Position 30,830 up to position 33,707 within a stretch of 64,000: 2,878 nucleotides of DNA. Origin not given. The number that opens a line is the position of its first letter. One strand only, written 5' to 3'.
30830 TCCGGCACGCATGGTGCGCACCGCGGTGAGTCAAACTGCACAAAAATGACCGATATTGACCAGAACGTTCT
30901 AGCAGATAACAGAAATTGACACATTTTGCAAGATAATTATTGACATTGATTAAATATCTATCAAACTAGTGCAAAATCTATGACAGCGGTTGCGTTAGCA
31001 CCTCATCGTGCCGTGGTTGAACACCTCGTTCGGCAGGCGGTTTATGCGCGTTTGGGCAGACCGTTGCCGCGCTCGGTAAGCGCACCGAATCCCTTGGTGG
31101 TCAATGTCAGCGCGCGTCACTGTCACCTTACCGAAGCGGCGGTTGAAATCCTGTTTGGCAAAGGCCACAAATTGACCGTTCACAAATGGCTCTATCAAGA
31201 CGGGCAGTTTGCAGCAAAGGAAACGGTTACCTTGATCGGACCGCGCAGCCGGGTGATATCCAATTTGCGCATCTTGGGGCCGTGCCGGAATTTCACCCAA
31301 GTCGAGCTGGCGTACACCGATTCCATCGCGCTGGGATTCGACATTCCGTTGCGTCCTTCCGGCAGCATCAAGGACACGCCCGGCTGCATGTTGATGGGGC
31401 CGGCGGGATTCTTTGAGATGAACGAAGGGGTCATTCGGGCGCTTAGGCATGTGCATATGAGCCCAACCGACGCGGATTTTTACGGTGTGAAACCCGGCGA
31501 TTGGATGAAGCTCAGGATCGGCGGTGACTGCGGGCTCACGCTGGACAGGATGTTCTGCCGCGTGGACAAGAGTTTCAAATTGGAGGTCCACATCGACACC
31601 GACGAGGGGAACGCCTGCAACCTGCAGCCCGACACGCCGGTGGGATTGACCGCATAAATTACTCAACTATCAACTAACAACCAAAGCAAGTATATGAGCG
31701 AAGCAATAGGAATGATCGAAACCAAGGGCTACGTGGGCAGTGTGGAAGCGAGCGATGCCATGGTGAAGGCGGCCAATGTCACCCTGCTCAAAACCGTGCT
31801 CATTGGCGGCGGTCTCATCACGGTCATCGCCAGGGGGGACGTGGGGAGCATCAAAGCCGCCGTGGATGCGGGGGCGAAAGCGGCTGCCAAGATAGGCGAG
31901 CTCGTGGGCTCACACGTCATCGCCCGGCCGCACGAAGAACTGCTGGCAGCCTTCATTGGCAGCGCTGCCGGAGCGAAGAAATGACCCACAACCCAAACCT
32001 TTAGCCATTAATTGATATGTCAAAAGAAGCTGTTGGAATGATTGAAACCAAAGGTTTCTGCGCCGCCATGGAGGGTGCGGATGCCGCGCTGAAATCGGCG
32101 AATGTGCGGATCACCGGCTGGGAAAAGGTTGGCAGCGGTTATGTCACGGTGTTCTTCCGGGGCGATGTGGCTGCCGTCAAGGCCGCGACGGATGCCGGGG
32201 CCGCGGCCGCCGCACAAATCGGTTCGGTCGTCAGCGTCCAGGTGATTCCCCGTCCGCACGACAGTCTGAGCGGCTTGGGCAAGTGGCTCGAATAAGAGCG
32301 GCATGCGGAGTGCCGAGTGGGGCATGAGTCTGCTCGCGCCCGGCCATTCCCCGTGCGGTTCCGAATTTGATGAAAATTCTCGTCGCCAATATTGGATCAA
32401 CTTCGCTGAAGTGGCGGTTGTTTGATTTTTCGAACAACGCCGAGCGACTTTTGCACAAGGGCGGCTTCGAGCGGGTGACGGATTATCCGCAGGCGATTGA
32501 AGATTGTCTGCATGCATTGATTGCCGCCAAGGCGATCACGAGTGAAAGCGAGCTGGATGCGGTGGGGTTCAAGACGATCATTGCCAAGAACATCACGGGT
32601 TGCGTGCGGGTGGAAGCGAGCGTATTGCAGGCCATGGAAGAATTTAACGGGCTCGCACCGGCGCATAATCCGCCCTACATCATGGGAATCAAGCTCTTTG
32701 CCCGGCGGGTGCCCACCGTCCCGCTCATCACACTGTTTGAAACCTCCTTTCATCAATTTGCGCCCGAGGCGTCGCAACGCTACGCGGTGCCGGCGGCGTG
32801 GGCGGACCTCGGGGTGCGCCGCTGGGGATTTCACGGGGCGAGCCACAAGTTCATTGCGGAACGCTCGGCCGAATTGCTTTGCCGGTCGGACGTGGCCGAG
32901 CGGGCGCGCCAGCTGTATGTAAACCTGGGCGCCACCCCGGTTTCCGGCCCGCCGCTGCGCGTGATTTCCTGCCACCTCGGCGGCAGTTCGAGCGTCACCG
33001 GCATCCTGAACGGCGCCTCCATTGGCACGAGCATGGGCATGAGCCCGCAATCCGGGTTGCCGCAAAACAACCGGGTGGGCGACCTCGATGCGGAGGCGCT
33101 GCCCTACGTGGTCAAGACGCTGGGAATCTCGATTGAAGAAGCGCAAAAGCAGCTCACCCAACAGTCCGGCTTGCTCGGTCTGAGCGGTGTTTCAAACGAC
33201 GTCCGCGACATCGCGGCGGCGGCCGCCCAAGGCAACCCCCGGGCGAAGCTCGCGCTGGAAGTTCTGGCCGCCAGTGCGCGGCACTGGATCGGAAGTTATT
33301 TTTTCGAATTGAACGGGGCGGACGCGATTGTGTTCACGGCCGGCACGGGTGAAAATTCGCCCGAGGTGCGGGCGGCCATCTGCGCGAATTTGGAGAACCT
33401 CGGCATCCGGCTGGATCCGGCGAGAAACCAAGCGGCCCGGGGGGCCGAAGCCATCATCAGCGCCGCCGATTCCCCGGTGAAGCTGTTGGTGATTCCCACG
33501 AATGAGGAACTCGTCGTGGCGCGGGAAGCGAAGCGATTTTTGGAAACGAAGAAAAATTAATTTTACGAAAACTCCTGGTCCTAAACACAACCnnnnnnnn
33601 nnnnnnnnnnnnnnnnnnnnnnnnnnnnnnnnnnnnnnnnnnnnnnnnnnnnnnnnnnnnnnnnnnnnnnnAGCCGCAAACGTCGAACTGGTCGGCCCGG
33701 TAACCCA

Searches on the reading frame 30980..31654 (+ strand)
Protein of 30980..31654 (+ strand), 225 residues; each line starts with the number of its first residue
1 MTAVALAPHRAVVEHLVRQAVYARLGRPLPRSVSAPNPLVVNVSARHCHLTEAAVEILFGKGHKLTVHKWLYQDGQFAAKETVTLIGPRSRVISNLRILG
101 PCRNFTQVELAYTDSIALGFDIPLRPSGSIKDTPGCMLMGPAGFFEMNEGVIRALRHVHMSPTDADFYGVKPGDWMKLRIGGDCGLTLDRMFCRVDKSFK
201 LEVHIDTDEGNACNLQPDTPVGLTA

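Call 75: search_protein_families(library=pfam, proteins=[window:30980-31654:+], max_evalue=0.0001)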
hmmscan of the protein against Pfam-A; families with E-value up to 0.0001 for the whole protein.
window:30980-31654:+ (225 aa): 1 family
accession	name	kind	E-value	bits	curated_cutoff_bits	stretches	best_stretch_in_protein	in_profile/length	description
PF06130.18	PTAC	-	1.6e-69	233.6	25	1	41-215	2-175/176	Phosphate propanoyltransferase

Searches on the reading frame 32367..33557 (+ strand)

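Call 75: search_protein_families(library=pfam, proteins=[window:32367-33557:+], max_evalue=0.0001)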
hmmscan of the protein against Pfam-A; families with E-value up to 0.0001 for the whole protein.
window:32367-33557:+ (397 aa): 1 family
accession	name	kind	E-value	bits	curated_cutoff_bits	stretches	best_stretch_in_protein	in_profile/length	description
PF00871.23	Acetate_kinase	-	1.5e-92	310.7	22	1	37-386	57-392/392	Acetokinase family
